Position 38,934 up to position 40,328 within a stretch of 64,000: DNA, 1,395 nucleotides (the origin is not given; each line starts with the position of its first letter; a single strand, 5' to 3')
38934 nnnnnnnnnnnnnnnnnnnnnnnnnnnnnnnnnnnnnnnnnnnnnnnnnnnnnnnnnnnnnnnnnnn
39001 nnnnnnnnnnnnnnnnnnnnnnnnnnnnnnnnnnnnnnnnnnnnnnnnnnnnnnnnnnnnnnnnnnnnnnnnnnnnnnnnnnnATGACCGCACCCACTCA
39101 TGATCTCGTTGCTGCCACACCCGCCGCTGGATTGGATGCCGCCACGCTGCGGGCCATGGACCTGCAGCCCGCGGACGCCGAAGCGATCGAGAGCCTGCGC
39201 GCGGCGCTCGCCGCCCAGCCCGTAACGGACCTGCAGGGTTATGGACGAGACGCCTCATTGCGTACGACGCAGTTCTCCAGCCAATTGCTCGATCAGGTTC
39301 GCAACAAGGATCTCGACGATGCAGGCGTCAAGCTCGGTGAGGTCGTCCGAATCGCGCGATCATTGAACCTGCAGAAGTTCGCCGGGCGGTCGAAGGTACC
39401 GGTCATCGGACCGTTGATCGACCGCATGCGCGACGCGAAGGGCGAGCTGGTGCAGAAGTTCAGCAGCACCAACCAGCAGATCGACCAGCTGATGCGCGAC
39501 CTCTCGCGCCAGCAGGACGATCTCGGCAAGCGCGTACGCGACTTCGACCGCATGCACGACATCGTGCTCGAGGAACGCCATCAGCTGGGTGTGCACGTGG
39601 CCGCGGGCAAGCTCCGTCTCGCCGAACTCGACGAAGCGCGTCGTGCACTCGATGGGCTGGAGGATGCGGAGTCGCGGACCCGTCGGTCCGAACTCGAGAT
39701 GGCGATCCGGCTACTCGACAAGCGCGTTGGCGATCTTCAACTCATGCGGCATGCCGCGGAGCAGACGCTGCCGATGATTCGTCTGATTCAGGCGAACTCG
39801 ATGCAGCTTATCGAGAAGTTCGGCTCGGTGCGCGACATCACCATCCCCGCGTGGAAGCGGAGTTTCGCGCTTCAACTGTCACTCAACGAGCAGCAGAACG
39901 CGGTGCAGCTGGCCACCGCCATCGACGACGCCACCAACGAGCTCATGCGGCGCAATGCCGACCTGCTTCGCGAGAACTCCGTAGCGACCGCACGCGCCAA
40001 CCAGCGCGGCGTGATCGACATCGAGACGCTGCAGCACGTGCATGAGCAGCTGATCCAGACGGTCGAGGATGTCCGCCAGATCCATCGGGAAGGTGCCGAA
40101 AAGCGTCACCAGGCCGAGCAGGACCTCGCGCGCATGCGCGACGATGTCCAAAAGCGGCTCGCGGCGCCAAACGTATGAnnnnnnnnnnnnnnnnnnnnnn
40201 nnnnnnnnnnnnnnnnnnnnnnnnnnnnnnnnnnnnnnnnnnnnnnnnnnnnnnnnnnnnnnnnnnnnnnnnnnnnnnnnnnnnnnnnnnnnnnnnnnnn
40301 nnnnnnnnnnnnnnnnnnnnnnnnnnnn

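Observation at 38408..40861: Tandem TelA-family paralogs feeding into an HKD (PLD/Nuc-like) gene, plus a third distant TelA-like gene at 15482-16231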

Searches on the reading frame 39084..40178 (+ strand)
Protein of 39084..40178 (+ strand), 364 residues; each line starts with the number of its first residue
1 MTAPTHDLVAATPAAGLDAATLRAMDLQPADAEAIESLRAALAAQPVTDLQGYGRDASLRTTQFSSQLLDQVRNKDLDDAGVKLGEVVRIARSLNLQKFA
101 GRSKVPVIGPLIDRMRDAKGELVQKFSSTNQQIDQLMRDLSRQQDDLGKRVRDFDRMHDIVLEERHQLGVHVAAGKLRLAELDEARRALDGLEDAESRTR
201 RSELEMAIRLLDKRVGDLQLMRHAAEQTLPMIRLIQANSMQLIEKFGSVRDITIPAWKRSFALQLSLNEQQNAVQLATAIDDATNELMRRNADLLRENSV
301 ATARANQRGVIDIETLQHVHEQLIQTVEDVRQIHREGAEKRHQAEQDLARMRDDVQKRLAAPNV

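Call 3: search_protein_families(library=pfam, proteins=[window:39084-40178:+], max_evalue=1)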
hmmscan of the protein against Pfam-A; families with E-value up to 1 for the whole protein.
window:39084-40178:+ (364 aa): 4 families
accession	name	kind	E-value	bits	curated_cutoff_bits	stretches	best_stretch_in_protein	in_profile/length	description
PF05816.16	TelA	-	6e-76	256.1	30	1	38-360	4-331/332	Toxic anion resistance protein (TelA)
PF18677.6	ArnB_C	-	0.12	12.7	26.3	0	176-213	19-56/72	Archaellum regulatory network B, C-terminal domain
PF25800.1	FimV_N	-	0.18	12.4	27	0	268-325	27-85/108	FimV N-terminal domain Ig-like domain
PF15743.10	SPATA1_C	-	0.82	10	27.8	1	290-357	81-148/150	Spermatogenesis-associated C-terminus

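Call 4: search_protein_families(library=ncbifam, proteins=[window:39084-40178:+], max_evalue=1)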
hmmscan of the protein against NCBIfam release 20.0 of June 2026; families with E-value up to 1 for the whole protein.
window:39084-40178:+ (364 aa): 2 families
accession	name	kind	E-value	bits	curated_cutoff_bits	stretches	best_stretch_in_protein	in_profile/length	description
TIGR02131.1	phaP_Bmeg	equivalog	0.025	14.6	109.3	1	111-160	9-59/165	polyhydroxyalkanoic acid inclusion protein PhaP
NF043058.1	T4SS_LegC2C7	subfamily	0.44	9.5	350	0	112-340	120-334/348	LegC2/C7 family Dot/Icm T4SS effector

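Call 5: search_protein_families(library=padloc, proteins=[window:39084-40178:+], max_evalue=1)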
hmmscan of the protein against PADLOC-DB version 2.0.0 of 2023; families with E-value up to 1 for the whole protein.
window:39084-40178:+ (364 aa): 0 families

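Call 27: find_homologous_proteins(query=window:39084-40178:+, max_evalue=1e-10)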
Query window:39084-40178:+ (364 aa): 937 proteins with E <= 1e-10 among 8000 candidates; the best 120 are listed.
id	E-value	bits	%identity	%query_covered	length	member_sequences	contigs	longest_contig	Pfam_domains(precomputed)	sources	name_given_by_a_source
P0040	1.1e-222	756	100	100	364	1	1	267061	PF05816.17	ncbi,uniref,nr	ncbi:toxic anion resistance protein [Cognatilysobacter terrigena]|uniref:toxic anion resistance prot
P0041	2.8e-192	656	88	99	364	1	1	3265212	PF05816.17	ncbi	ncbi:toxic anion resistance protein [Lysobacter sp. HA35]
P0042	1.7e-185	634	84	99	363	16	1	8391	PF05816.17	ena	-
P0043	7.0e-182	622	84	99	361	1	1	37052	PF05816.17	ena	-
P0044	2.8e-169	580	76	100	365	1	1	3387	PF05816.17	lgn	-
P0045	3.3e-168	577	75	100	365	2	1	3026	PF05816.17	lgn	-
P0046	8.3e-168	576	74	100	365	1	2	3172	PF05816.17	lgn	-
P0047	4.7e-163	560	74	100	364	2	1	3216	PF05816.17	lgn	-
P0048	5.8e-161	553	73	100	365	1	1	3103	PF05816.17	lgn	-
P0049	8.1e-161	553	72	100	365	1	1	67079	PF05816.17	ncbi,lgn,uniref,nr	ncbi:toxic anion resistance protein [Lysobacter daejeonensis GH1-9]|uniref:Toxic anion resistance pr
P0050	1.1e-160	552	72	100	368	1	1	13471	PF05816.17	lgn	-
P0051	1.3e-159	549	72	96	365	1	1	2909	PF05816.17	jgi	jgi:uncharacterized protein YaaN involved in tellurite resistance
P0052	3.7e-159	547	73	99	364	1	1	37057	PF05816.17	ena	-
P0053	3.8e-159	547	71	100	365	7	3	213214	PF05816.17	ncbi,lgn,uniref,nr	ncbi:toxic anion resistance protein [Novilysobacter spongiicola]|uniref:Uncharacterized conserved pr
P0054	9.8e-157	539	72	100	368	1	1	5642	PF05816.17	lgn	-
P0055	1.2e-156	539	72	100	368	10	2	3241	PF05816.17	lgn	-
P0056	2.5e-156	538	70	100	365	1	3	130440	PF05816.17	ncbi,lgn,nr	ncbi:MAG: toxic anion resistance protein [Pseudomonadota bacterium]|nr:toxic anion resistance protei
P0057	1.1e-154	532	72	98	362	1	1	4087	PF05816.17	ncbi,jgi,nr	ncbi:MAG TPA: toxic anion resistance protein [Luteimonas sp.]|nr:toxic anion resistance protein [Lut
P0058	2.1e-154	532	71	100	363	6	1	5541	PF05816.17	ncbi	-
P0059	4.1e-154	531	71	98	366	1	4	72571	PF05816.17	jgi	-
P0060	3.2e-153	528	70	98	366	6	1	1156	PF05816.17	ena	-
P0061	5.2e-153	527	70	100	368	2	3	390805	PF05816.17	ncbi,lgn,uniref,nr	ncbi:toxic anion resistance protein [Lysobacter niastensis]|uniref:Toxic anion resistance protein n=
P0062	2.0e-152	525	70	100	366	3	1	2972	PF05816.17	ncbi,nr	ncbi:MAG TPA: toxic anion resistance protein [Lysobacter sp.]|nr:toxic anion resistance protein [Lys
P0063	4.3e-152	524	68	100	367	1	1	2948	PF05816.17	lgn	-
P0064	5.8e-152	523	72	98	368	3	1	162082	PF05816.17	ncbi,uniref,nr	ncbi:toxic anion resistance protein [Lysobacter sp. MMG2]|uniref:toxic anion resistance protein n=1 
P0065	9.8e-152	523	71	98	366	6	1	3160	PF05816.17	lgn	-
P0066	2.8e-151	521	69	100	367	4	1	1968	PF05816.17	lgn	-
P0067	4.9e-151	520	70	100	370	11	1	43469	PF05816.17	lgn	-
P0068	1.1e-150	519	70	100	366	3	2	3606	PF05816.17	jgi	jgi:uncharacterized protein YaaN involved in tellurite resistance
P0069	1.5e-150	519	68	100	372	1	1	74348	PF05816.17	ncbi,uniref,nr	ncbi:toxic anion resistance protein [Luteimonas aquatica]|uniref:toxic anion resistance protein n=1 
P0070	8.6e-150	516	69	100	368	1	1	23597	PF05816.17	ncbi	ncbi:MAG TPA: toxic anion resistance protein [Lysobacter sp.]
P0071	3.8e-149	514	69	100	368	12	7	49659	PF05816.17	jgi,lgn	-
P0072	1.6e-148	512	67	100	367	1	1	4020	PF05816.17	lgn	-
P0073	5.6e-148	510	69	99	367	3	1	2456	PF05816.17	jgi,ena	-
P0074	8.8e-145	500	70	97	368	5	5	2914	PF05816.17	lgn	-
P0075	1.0e-142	493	78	81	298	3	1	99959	PF05816.17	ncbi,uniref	ncbi:toxic anion resistance protein [Lysobacter sp. A3-1-A15]|uniref:toxic anion resistance protein 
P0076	3.6e-142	491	66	99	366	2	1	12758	PF05816.17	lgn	-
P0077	9.4e-142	490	66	100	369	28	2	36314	PF05816.17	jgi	-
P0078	1.5e-140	486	67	99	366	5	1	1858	PF05816.17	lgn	-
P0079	3.8e-140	485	66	97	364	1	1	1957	PF05816.17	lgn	-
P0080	3.8e-140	485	69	95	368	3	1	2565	PF05816.17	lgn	-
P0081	7.3e-140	484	68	97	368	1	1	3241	PF05816.17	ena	-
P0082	3.7e-139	481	66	96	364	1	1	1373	PF05816.17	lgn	-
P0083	6.5e-139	481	65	100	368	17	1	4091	PF05816.17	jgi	jgi:uncharacterized protein YaaN involved in tellurite resistance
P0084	2.8e-138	479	67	98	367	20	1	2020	PF05816.17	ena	-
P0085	6.5e-138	477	66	99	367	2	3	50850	PF05816.17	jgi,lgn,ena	-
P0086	6.7e-138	477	66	99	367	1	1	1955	PF05816.17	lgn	-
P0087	9.9e-138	477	66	99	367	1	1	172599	PF05816.17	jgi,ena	-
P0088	1.8e-137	476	65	99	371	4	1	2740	PF05816.17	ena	-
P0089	1.9e-137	476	65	98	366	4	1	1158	PF05816.17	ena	-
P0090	2.7e-137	475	67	96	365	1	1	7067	PF05816.17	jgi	jgi:uncharacterized protein YaaN involved in tellurite resistance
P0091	3.6e-137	475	68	93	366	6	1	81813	PF05816.17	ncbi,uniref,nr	ncbi:toxic anion resistance protein [Luteimonas sp. FCS-9]|uniref:toxic anion resistance protein n=1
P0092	4.2e-137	475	65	100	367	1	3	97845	PF05816.17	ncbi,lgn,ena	-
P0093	5.6e-137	474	66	99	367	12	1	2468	PF05816.17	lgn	-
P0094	1.0e-136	473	65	97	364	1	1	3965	PF05816.17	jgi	jgi:uncharacterized protein YaaN involved in tellurite resistance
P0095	1.6e-136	473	66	99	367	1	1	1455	PF05816.17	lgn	-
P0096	5.8e-136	471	66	99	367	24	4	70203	PF05816.17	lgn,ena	-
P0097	6.5e-136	471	65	99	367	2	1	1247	PF05816.17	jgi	-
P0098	6.6e-136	471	65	99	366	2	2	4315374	PF05816.17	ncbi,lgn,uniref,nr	ncbi:toxic anion resistance protein [Pseudoxanthomonas sp.]|uniref:toxic anion resistance protein n=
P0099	1.0e-135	470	65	100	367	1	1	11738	PF05816.17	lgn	-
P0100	1.0e-135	470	66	99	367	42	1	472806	PF05816.17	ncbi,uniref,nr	ncbi:toxic anion resistance protein [Luteimonas deserti]|uniref:Toxic anion resistance protein n=1 T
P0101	2.8e-135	469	64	99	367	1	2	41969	PF05816.17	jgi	jgi:uncharacterized protein YaaN involved in tellurite resistance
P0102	3.5e-135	468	65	99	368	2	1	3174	PF05816.17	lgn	-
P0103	3.8e-135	468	65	99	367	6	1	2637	PF05816.17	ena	-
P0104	6.6e-135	467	64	99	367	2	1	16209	PF05816.17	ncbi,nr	ncbi:MAG TPA: toxic anion resistance protein [Luteimonas sp.]|nr:toxic anion resistance protein [Lut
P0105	5.0e-134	465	65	95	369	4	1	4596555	PF05816.17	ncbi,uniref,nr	ncbi:toxic anion resistance protein [Pseudoxanthomonas sp. JBR18]|uniref:toxic anion resistance prot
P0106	7.1e-134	464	65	99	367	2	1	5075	PF05816.17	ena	-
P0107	7.6e-134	464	65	98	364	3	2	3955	PF05816.17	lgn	-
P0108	1.6e-133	463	64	98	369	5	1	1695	PF05816.17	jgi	jgi:uncharacterized protein YaaN involved in tellurite resistance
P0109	2.2e-133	462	64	99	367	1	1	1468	PF05816.17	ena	-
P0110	3.5e-133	462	64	100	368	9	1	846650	PF05816.17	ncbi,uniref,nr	ncbi:toxic anion resistance protein [Luteimonas sp. M1R5S18]|uniref:Toxic anion resistance protein n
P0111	3.8e-133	462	65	98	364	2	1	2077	PF05816.17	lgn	-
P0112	5.5e-133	461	59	100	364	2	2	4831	PF05816.17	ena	-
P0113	2.0e-132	459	62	100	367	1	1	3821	PF05816.17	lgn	-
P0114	5.5e-132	458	64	99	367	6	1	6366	PF05816.17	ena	-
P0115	7.9e-132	457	64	99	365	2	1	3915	PF05816.17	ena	-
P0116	1.9e-131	456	64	98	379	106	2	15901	PF05816.17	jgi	jgi:uncharacterized protein YaaN involved in tellurite resistance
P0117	2.1e-131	456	62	99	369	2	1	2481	PF05816.17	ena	-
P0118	3.4e-131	455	62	99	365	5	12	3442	PF05816.17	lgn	-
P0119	6.2e-131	454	64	99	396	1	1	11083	PF05816.17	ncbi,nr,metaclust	ncbi:TelA-like protein [Stenotrophomonas maltophilia RA8]|nr:TelA-like protein [Stenotrophomonas mal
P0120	8.8e-131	454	64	98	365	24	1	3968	PF05816.17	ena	-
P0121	1.3e-130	453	62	99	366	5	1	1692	PF05816.17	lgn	-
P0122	2.4e-130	452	64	97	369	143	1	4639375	PF05816.17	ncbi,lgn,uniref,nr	ncbi:toxic anion resistance protein [Stenotrophomonas indicatrix]|uniref:toxic anion resistance prot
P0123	3.6e-130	452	64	98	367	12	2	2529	PF05816.17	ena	-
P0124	5.4e-130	451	63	96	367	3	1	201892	PF05816.17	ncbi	ncbi:toxic anion resistance protein [Luteimonas sp. RIT-PG2_3]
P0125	6.3e-130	451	63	100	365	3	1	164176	PF05816.17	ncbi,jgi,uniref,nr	ncbi:toxic anion resistance protein [Stenotrophomonas sp.]|uniref:toxic anion resistance protein n=1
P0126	1.3e-129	450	70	85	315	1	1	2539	PF05816.17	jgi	jgi:uncharacterized protein YaaN involved in tellurite resistance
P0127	1.9e-129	450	64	99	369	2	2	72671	PF05816.17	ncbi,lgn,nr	ncbi:toxic anion resistance protein [Stenotrophomonas maltophilia]|nr:toxic anion resistance protein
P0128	2.1e-129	449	63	99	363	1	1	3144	PF05816.17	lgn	-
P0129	2.2e-129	449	64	99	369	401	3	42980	PF05816.17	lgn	-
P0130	2.4e-129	449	63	100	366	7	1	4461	PF05816.17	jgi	jgi:uncharacterized protein YaaN involved in tellurite resistance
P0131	2.5e-129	449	64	96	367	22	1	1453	PF05816.17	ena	-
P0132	5.9e-129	448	63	99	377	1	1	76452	PF05816.17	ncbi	-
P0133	6.4e-129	448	63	99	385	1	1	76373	PF05816.17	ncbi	-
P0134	6.4e-129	448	63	99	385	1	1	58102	PF05816.17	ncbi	-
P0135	7.8e-129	447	63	99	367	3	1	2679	PF05816.17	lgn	-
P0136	1.4e-128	447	64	99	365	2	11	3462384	PF05816.17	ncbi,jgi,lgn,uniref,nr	ncbi:toxic anion resistance protein [Stenotrophomonas maltophilia]|uniref:Toxic anion resistance pro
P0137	1.6e-128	446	65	95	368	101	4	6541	PF05816.17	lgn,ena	-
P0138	2.7e-128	446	63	98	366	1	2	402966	PF05816.17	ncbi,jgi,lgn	-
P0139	2.8e-128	446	62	100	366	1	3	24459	PF05816.17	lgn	-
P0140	5.2e-128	445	64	95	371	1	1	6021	PF05816.17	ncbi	-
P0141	6.7e-128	444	64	96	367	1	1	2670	PF05816.17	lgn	-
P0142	7.1e-128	444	63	97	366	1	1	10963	PF05816.17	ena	-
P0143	7.2e-128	444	62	98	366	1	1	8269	PF05816.17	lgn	-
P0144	1.5e-127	443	63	98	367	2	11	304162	PF05816.17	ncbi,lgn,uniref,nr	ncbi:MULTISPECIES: toxic anion resistance protein [unclassified Stenotrophomonas]|uniref:toxic anion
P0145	2.4e-127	443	63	97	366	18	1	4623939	PF05816.17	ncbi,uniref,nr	ncbi:toxic anion resistance protein [Stenotrophomonas oahuensis]|uniref:Toxic anion resistance prote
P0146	2.4e-127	443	63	97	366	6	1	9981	PF05816.17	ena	-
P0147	2.5e-127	443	62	98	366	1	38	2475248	PF05816.17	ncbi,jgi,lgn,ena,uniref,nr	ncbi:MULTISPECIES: toxic anion resistance protein [Stenotrophomonas]|uniref:toxic anion resistance p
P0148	3.6e-127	442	63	100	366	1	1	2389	PF05816.17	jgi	jgi:uncharacterized protein YaaN involved in tellurite resistance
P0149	5.5e-127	441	62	98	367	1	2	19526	PF05816.17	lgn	-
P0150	8.8e-127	441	62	98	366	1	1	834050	PF05816.17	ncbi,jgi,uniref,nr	ncbi:toxic anion resistance protein [Stenotrophomonas sp. VV52]|uniref:toxic anion resistance protei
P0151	9.3e-127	441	62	98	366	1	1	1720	PF05816.17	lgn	-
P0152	9.6e-127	441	63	94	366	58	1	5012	PF05816.17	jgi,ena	-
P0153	1.0e-126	441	62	100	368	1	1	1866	PF05816.17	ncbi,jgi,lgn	-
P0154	1.3e-126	440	62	98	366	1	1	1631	PF05816.17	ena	-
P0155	2.8e-126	439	62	100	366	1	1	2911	PF05816.17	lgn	-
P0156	2.9e-126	439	62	98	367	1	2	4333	PF05816.17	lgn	-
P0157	3.5e-126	439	62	98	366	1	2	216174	PF05816.17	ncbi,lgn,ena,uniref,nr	ncbi:toxic anion resistance protein [uncultured Stenotrophomonas sp.]|uniref:toxic anion resistance 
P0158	5.1e-126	438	60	99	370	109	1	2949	PF05816.17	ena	-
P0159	6.3e-126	438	62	98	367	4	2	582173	PF05816.17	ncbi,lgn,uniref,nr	ncbi:toxic anion resistance protein [Stenotrophomonas rhizophila]|uniref:toxic anion resistance prot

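Call 34: find_related_loci(query=A3, collection=genome_contigs, flank=10000)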
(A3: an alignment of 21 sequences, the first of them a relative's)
Query A3 (364 aa) in genome_contigs; peptide patterns used: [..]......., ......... (x = any residue, [..] = any of these).
275 stretches matched a pattern; 141 encode a relative of the query (tblastn E <= 1e-3); the best 80 are kept; 80 distinct loci.
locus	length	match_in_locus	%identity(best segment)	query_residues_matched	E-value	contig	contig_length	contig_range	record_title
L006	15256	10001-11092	72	1-364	5e-173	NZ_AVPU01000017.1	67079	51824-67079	Lysobacter daejeonensis GH1-9 contig26, whole genome shotgun sequence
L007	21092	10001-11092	71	1-364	4e-171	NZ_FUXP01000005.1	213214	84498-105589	Lysobacter spongiicola DSM 21749, whole genome shotgun sequence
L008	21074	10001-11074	72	1-358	6e-170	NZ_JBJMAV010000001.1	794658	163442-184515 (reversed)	Novilysobacter viscosus strain A3-1-A15 scaffolds_1, whole genome shotgun sequence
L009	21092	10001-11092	71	1-364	8e-168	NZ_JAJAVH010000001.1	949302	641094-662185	Luteimonas panaciterrae strain Gsoil 068 contig1, whole genome shotgun sequence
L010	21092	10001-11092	70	1-364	4e-165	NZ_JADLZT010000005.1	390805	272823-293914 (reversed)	Lysobacter niastensis strain DSM 18481 Contig_5, whole genome shotgun sequence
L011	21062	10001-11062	71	11-364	1e-162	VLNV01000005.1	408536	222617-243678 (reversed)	Lysobacter prati strain SYSU H10001 NODE_4_length_408536_cov_352.810672, whole genome shotgun sequence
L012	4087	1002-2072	72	6-362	7e-168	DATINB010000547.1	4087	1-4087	MAG TPA_asm: Luteimonas sp. isolate SMAG_U15785 k141_1153488, whole genome shotgun sequence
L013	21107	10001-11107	68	1-364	1e-161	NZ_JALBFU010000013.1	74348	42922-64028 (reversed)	Luteimonas aquatica strain RIB1-20 Scaffold13, whole genome shotgun sequence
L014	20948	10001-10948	77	49-364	6e-161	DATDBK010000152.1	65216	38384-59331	MAG TPA_asm: Lysobacter sp. isolate SMAG_U120 k141_2515035, whole genome shotgun sequence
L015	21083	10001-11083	84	1-362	0e+0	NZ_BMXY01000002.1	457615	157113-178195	Cognatilysobacter xinjiangensis strain KCTC 22558 sequence02, whole genome shotgun sequence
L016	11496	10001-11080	67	2-363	2e-155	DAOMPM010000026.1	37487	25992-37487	MAG TPA_asm: Luteimonas sp. isolate AMR_MDS_5860 NODE_499_length_37487_cov_36.925759, whole genome shotgun sequence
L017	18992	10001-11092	70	1-363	5e-168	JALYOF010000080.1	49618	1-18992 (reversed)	MAG: Pseudomonadota bacterium isolate MDV bin4 SD1454-56_k127_2093930, whole genome shotgun sequence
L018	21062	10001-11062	67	10-362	5e-151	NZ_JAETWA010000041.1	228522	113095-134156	Luteimonas saliphila strain SJ-9 309, whole genome shotgun sequence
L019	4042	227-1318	65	1-363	2e-154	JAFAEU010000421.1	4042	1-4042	MAG: Proteobacteria bacterium isolate OH_SBlB_147 k127_1539149, whole genome shotgun sequence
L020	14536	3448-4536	65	4-363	2e-149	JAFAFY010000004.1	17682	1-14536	MAG: Proteobacteria bacterium isolate OH_SBlB_194 k127_386108, whole genome shotgun sequence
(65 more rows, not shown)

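Call 38: search_dna_similar(query=window:39084-40178:+, collection=plasmids, mode=protein, max_rows=30, rows=spread)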
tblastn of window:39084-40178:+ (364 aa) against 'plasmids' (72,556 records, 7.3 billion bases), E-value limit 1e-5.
Records with a match: 897; places in all: 902; records where one place covers at least 80% of the query: 652.
Best place of each record, by identity: <60% 897.
By first word of the organism name: Enterobacter 253; Acinetobacter 225; Citrobacter 97; Klebsiella 59; Salmonella 56; Escherichia 46; Providencia 35; Pseudomonas 21; uncultured 9; Leclercia 9; and 35 more.
By predicted mobility (MOB-suite, as given by PLSDB): conjugative 769; non-mobilizable 68; mobilizable 60.
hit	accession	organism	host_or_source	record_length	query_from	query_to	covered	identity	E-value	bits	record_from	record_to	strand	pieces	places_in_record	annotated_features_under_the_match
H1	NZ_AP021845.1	Azospira sp. I09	-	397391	23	360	93%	49.6%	5e-94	313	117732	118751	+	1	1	toxic anion resistance protein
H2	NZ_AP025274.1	Pseudomonas alcaligenes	Homo sapiens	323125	23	359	93%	45.6%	7e-82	279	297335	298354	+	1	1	toxic anion resistance protein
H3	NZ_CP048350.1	Raoultella ornithinolytica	cell culture,environment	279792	25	364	93%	43.9%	2e-78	269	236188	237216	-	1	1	toxic anion resistance protein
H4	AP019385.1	Enterobacter cloacae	Homo sapiens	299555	25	364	93%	43.9%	2e-78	269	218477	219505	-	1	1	none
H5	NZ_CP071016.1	Enterobacter hormaechei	Homo sapiens,Chromosome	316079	25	364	93%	43.9%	2e-78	269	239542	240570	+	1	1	toxic anion resistance protein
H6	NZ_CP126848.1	Enterobacter hormaechei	Homo sapiens,isolated bacterial ...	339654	25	364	93%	43.9%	2e-78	269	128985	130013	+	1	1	toxic anion resistance protein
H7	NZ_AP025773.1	Enterobacter hormaechei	Homo sapiens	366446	25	364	93%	43.9%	2e-78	269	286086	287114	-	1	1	toxic anion resistance protein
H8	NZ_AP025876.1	Enterobacter hormaechei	Homo sapiens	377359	25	364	93%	43.9%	2e-78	269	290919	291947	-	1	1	toxic anion resistance protein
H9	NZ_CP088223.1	Enterobacter hormaechei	Homo sapiens,bronchial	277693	25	364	93%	43.9%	2e-78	269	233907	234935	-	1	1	toxic anion resistance protein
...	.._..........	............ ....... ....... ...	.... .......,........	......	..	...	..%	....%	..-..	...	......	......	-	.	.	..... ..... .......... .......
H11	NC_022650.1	Escherichia coli JJ1886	-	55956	43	360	87%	46.9%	3e-78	268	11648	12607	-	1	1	toxic anion resistance protein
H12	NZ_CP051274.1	Salmonella enterica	Partridge,Cell culture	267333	53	364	86%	46.8%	1e-78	270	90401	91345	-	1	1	toxic anion resistance protein | hypothetical protein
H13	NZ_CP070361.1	Acinetobacter baumannii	Homo sapiens,single cell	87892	35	361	90%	29.1%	2e-35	144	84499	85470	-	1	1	toxic anion resistance protein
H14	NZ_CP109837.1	Acinetobacter baumannii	Homo sapiens,cerebrospinal fluid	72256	35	361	90%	29.1%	2e-35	144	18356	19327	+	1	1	toxic anion resistance protein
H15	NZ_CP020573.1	Acinetobacter baumannii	Homo sapiens,Pulmonary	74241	35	361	90%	29.1%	2e-35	144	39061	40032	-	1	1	toxic anion resistance protein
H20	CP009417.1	Jeotgalibacillus malaysiensis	-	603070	49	359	85%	29.7%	3e-34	141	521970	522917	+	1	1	toxic anion resistance family protein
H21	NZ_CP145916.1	Providencia huaxiensis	Homo sapiens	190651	47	339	80%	26.6%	6e-23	107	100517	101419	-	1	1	toxic anion resistance protein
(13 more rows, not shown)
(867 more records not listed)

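Call 39: search_solved_structures(query=A3, max_evalue=1)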
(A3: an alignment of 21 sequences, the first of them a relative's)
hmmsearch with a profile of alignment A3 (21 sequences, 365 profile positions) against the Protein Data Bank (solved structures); distinct sequences matched with E-value up to 1: 1.
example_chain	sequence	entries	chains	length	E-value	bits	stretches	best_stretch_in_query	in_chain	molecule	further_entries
7aj9_A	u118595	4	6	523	0.12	14.4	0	118-161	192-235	L,D-transpeptidase YcbB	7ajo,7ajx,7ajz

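Call 40: get_annotated_region(hit=H11, flank=3000)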
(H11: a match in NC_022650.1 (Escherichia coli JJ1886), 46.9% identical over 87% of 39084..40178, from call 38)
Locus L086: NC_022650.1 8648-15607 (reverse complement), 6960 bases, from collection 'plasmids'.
description: Escherichia coli JJ1886 plasmid pJJ1886_4, complete sequence
organism: Escherichia coli JJ1886 (NCBI taxid 1355100)
taxonomy: Bacteria; Pseudomonadota; Gammaproteobacteria; Enterobacterales; Enterobacteriaceae; Escherichia; Escherichia coli; Escherichia coli JJ1886
host: -; source: -; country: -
typing (MOB-suite, as given by PLSDB): conjugative; replicon rep_cluster_1368; relaxase MOBP; mating-pair formation MPF_T
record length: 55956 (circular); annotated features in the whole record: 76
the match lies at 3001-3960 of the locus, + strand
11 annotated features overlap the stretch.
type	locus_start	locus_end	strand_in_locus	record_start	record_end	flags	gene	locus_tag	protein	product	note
CDS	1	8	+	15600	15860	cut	-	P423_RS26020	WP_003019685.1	KorC protein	-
CDS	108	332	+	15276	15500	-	-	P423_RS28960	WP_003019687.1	DUF2688 domain-containing protein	-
CDS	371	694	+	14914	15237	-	kleE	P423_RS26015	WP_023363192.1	KleE stable inheritance protein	-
CDS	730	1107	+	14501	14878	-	-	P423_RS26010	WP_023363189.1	hypothetical protein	-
CDS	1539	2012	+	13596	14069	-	-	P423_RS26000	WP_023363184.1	hypothetical protein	-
CDS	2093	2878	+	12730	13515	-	-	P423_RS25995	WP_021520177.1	toxic anion resistance protein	-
CDS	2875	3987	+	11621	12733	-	-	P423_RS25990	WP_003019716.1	toxic anion resistance protein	-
CDS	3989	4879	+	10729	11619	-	-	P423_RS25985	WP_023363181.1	hypothetical protein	-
CDS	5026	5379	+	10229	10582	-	-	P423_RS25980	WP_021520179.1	TrfB-related DNA-binding protein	-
CDS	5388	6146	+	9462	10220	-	-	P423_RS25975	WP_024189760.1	ParA family protein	-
CDS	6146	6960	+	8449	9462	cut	-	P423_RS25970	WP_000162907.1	ParB/RepB/Spo0J family partition protein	GO:0007059 - chromosome segregation [Evidence IEA]; GO:0000910 - cytokinesis [Evidence IEA]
